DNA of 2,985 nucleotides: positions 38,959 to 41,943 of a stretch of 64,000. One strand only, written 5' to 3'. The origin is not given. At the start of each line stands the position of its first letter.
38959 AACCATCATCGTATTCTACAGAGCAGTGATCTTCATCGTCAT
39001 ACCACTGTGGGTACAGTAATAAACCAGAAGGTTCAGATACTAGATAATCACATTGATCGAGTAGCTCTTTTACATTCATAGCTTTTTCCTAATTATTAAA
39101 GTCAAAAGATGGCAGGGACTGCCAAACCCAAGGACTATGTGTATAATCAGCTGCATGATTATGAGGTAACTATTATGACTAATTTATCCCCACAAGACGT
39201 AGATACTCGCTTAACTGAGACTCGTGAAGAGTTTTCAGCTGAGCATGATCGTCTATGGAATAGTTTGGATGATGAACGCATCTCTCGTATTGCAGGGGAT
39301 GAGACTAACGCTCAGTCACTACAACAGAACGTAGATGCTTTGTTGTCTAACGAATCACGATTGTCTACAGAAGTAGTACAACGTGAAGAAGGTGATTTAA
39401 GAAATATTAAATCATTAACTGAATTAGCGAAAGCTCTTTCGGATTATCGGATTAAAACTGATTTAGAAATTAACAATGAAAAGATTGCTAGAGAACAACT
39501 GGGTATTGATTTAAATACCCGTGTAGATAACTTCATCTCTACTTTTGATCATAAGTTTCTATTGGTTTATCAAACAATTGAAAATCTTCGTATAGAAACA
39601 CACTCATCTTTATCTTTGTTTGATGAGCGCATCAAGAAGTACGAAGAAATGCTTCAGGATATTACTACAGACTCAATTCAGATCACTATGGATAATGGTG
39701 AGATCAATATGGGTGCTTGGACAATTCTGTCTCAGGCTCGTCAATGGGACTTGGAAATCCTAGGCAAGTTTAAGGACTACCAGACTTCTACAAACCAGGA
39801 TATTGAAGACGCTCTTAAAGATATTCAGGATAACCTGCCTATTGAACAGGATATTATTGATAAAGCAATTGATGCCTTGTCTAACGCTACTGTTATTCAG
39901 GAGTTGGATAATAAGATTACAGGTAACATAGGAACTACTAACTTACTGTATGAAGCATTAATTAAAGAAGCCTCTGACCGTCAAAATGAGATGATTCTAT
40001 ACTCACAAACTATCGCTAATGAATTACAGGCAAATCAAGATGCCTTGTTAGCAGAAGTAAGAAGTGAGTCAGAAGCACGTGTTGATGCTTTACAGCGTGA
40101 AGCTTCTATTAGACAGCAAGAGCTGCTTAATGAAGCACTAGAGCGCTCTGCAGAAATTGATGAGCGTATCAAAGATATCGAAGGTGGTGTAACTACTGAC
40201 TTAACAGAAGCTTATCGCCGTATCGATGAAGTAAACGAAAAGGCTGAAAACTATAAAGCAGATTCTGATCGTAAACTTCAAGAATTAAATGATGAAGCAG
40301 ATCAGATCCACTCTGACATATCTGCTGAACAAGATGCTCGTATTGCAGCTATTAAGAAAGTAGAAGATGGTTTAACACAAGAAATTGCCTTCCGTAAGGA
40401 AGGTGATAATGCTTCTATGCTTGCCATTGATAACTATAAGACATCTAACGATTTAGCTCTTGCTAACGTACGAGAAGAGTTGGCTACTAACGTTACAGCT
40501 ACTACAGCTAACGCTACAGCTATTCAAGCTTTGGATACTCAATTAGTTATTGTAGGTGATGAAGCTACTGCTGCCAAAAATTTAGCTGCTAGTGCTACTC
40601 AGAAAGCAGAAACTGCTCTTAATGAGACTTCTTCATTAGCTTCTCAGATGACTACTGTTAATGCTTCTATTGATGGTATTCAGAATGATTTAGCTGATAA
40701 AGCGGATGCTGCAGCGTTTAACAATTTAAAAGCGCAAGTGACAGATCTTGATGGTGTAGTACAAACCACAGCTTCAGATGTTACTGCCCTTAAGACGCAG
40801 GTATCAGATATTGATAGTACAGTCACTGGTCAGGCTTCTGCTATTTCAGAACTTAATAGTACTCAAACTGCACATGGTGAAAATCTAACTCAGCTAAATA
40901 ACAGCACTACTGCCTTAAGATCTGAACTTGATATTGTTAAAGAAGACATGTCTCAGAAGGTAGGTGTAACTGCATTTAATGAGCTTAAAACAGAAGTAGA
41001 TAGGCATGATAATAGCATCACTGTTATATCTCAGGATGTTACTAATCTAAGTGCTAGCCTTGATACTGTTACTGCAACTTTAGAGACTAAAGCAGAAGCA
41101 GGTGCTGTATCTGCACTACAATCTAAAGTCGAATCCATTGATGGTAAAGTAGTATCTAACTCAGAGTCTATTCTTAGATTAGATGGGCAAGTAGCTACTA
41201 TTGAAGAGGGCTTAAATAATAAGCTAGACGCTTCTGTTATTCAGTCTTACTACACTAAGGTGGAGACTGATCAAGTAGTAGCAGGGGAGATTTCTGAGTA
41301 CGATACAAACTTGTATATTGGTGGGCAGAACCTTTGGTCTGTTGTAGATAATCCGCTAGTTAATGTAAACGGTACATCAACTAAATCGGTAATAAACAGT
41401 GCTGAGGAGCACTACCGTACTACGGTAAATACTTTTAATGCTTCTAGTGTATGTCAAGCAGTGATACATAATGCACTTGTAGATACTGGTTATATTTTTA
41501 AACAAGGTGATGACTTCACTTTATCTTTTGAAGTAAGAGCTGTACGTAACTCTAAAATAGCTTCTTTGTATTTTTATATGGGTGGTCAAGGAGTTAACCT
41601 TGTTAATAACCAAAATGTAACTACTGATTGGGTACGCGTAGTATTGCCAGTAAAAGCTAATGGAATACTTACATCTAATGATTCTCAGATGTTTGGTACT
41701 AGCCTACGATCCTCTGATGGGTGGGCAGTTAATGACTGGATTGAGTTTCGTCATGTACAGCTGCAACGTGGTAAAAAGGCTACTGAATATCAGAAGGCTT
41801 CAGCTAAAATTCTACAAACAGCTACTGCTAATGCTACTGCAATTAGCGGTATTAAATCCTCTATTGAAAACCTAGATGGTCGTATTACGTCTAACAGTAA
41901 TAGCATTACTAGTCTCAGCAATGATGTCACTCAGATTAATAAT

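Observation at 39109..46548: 2479-aa fibre built from five or more repeated CBM-like modules alternating with coiled-coil repeats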

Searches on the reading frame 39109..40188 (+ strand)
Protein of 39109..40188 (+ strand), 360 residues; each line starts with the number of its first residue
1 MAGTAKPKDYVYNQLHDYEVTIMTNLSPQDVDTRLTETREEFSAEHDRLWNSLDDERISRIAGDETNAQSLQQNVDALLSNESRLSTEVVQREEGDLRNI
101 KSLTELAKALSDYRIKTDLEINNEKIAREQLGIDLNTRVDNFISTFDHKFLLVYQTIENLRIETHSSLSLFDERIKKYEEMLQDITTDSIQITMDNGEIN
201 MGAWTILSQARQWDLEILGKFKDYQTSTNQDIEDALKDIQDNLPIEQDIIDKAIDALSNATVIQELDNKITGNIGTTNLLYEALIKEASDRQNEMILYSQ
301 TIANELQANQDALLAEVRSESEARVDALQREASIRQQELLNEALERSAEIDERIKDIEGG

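Call 67: search_solved_structures(query=A4, max_evalue=1, show_alignments=2)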
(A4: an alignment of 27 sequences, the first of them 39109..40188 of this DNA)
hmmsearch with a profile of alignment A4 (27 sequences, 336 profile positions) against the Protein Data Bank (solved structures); distinct sequences matched with E-value up to 1: 6.
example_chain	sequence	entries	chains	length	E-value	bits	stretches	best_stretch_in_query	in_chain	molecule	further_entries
9ze4_N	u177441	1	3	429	0.0054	19.4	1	27-123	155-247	Tip attachment protein J central straight fiber domain-containing protein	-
1ya9_A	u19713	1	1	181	0.044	16.4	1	203-281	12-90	Apolipoprotein E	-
9cuy_c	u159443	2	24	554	0.052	16.2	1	80-153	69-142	Short tail fiber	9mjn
6kos_A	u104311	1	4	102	0.21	14.2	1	76-160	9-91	SUWA (Super WA20)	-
3s84_A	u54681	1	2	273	0.51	12.9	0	239-334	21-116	Apolipoprotein A-IV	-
6mf4_A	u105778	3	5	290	0.89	12.1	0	286-325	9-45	Cell cycle serine/threonine-protein kinase CDC5/MSD2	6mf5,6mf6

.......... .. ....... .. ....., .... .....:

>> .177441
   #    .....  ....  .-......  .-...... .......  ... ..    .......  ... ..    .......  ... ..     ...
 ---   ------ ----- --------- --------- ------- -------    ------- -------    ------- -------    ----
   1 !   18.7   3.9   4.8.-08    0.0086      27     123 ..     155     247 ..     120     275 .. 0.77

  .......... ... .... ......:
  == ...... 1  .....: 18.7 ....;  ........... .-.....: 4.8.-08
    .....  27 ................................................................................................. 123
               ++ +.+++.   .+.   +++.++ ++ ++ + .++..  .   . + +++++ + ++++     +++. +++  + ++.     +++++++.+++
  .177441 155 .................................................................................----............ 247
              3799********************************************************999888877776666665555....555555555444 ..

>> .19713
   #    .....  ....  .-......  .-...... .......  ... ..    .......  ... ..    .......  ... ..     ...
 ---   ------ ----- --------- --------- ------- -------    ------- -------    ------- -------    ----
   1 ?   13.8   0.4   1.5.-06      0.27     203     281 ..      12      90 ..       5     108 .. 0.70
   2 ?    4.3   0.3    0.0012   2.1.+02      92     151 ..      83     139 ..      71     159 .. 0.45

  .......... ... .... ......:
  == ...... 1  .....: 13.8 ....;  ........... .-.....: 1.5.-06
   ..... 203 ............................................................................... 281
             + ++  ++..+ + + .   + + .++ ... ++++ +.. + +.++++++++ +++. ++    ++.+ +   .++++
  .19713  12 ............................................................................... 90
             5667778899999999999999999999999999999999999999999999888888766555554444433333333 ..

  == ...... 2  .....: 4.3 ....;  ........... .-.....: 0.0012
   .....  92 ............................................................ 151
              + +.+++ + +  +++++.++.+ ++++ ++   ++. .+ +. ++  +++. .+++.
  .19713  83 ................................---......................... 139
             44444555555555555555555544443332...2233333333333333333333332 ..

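Call 72: predict_structure(alignment_id=A4)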
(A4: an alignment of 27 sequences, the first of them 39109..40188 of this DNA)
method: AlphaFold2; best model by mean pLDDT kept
length: 360 residues; sequences in the alignment: 27
mean_pLDDT: 77.9   pTM: 0.23
mean pLDDT of the five models: 77.9, 75.4, 73.8, 70.3, 67.6
residues with pLDDT >= 90: 129; 70-90: 133; 50-70: 49; < 50: 49
segments of 3 or more residues with pLDDT < 50: 1-26, 190-204, 222-225
pLDDT, mean of each block of 10 residues (from residue 1): 42 36 48 71 84 87 89 89 87 86 90 92 93 94 94 93 90 81 60 44 50 53 52 68 65 76 79 85 91 93 95 94 93 93 91 77
secondary structure, 60 per line:
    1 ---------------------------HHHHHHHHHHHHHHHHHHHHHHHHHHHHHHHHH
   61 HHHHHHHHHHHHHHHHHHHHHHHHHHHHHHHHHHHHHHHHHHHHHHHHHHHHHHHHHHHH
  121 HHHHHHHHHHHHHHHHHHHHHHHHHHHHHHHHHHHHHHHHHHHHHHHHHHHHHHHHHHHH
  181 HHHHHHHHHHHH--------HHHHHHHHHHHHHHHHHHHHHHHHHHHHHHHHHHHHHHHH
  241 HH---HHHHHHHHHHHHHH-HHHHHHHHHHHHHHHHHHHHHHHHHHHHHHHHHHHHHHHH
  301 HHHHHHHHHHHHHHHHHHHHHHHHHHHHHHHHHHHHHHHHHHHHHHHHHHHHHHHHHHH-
elements in order: H28-192 H201-242 H246-259 H261-359

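Call 99: search_protein_representatives(alignment_id=A4)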
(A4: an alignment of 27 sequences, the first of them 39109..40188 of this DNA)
Query: 27 sequences, 336 profile positions. Proteins with E-value up to 0.001 (for the whole library): 273; up to 1e-10: 108; up to 1e-30: 67. The best 150 are listed.
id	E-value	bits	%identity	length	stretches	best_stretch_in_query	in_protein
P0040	1.5e-139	481.5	-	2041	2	1-335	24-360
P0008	9.1e-138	475.7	-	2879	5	1-334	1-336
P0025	3.7e-136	470.3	-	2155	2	1-334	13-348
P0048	4.0e-135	466.9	-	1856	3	1-335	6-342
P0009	9.5e-135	465.7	-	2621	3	1-335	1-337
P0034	2.0e-134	464.6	-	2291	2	1-335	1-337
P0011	1.8e-132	458.3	-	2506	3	1-335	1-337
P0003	4.3e-131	453.7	-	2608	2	1-334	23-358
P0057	5.9e-131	453.3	-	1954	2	1-334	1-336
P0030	1.4e-130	452.0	-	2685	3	1-335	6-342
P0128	1.5e-130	451.9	-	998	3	1-334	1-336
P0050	3.6e-130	450.7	-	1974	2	1-334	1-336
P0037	1.2e-129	449.0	-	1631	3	1-334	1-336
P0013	3.2e-129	447.5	-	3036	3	1-334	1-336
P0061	1.2e-128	445.6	-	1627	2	1-331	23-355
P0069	1.3e-108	379.8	-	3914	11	1-335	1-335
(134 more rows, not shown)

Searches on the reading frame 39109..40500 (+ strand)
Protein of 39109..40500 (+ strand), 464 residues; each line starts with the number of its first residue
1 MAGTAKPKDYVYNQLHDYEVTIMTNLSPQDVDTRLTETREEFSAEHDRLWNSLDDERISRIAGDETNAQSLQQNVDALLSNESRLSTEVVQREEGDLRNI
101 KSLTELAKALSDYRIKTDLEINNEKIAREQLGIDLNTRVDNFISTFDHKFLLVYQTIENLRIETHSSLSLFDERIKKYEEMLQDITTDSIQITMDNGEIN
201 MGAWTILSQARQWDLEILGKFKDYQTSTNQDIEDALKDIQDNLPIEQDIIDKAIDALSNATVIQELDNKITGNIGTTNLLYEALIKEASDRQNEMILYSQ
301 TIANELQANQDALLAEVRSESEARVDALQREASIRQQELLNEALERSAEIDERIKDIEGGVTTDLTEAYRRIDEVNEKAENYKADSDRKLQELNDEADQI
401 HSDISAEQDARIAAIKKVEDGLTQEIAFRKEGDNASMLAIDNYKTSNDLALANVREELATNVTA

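Call 13: search_protein_families(library=pfam, proteins=[window:39109-40500:+], max_evalue=10)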
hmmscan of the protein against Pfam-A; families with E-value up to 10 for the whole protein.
window:39109-40500:+ (464 aa): 3 families
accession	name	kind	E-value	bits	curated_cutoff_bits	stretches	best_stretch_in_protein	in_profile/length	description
PF09130.16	DUF1932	-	0.055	13.9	25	1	338-385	9-53/70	Domain of unknown function (DUF1932)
PF09981.14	DUF2218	-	0.056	14.3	29.1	1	363-431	14-82/88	Uncharacterized protein conserved in bacteria (DUF2218)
PF05553.16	DUF761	-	5.7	7.1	22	0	134-151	3-20/36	Cotton fibre expressed protein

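Call 31: search_dna_similar(collection=phages, query=window:39109-40458:+, mode=protein, max_rows=40, max_evalue=0.001)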
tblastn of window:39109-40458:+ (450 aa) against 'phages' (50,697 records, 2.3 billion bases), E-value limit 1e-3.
Records with a match: 25; places in all: 25; records where one place covers at least 80% of the query: 3.
Best place of each record, by identity: 60-80% 1; <60% 24.
By first word of the organism name: Acinetobacter 25.
By host as written in the record: Acinetobacter baumannii 7; - 3; Acinetobacter baumannii M2 2; Acinetobacter sp. 2; Acinetobacter baumannii Paris-B09 2; Acinetobacter baumannii Acb8/09 2; Acinetobacter beijerinckii 1; Acinetobacter tandoii W4-4-4 1; and 5 more.
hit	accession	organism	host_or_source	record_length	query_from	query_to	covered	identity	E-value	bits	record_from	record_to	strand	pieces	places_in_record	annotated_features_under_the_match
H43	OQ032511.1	Acinetobacter phage nACB1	Acinetobacter beijerinckii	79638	1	450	100%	63.3%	6e-141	591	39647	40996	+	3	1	tail fiber | hypothetical protein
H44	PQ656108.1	Acinetobacter phage At2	Acinetobacter tandoii W4-4-4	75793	2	359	80%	50.8%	3e-96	322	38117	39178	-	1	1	hypothetical protein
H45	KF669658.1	Acinetobacter phage Presley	Acinetobacter baumannii M2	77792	42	448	90%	38.2%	2e-66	236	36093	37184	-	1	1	tail protein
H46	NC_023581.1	Acinetobacter phage Presley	Acinetobacter baumannii M2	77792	42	448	90%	38.2%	2e-66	236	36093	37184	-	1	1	tail protein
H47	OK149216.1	Acinetobacter phage vB_IME_Ab2712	Acinetobacter baumannii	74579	153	450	66%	26.9%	4e-13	78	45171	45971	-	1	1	record has no annotation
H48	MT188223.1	Acinetobacter phage vB_AbaM_D22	Acinetobacter sp.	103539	296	450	34%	30.8%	1e-4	51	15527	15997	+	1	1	putative tail fiber protein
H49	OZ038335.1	Acinetobacter phage vB_AbaM_KissB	-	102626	348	448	22%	38.4%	2e-7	60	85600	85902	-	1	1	tail protein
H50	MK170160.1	Acinetobacter phage TAC1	Acinetobacter baumannii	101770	348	448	22%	37.5%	5e-7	58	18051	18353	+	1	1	tail fiber protein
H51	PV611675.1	Acinetobacter phage vB_AbaM_14/CRR8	Acinetobacter baumannii CRR8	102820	348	448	22%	37.5%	5e-7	58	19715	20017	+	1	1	tail protein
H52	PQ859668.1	Acinetobacter phage phi1_092033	Acinetobacter baumannii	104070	348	448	22%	37.5%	5e-7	58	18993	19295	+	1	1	tail protein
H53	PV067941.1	Acinetobacter phage UOL-KIMZ-24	Acinetobacter sp.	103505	350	448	22%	36.9%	2e-5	53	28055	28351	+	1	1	none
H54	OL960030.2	Acinetobacter phage vB_AbaM_P1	Acinetobacter baumannii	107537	350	448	22%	36.9%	2e-5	53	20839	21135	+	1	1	tail protein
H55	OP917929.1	Acinetobacter phage vB_AbaP_HB01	sewage water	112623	350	448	22%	36.9%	2e-5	53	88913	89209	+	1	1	hypothetical protein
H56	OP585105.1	Acinetobacter phage vB_AbaM_CP14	Acinetobacter baumannii AB14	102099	352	450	22%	35.5%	6e-4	49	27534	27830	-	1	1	hypothetical protein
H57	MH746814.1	Acinetobacter phage vB_AbaM_B09_Aci05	Acinetobacter baumannii Paris-B09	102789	352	450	22%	35.5%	6e-4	49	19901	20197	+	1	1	tail fiber protein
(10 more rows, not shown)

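Call 38: search_protein_families(library=phrogs, proteins=[window:39109-40458:+], max_evalue=0.001)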
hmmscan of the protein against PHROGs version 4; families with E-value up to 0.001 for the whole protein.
window:39109-40458:+ (450 aa): 2 families
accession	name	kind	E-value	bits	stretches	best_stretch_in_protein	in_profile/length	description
phrog_5911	-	tail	5.6e-13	47.2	1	42-437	155-506/3089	tail protein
phrog_2589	-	tail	7.4e-05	20.3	1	393-448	1111-1166/3686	tail protein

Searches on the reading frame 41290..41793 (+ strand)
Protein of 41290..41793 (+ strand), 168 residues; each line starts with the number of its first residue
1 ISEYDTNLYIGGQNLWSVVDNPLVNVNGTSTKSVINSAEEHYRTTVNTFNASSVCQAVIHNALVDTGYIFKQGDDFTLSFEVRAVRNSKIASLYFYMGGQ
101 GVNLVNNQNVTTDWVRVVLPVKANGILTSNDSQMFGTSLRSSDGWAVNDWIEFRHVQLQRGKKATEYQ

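Call 13: search_protein_families(library=pfam, proteins=[window:41290-41793:+], max_evalue=10)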
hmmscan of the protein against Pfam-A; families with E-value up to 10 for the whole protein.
window:41290-41793:+ (168 aa): 4 families
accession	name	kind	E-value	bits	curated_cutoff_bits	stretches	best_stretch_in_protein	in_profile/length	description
PF02018.23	CBM_4_9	-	0.033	15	25.9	1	28-117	21-112/136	Carbohydrate binding domain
PF17957.7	Big_7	-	0.044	14.9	24.1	1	70-116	14-58/70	Bacterial Ig domain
PF01833.30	TIG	-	0.089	13.2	20.9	1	5-52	16-62/84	IPT/TIG domain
PF17583.7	DUF5484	-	0.51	10.5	27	1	145-153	26-34/43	Family of unknown function (DUF5484)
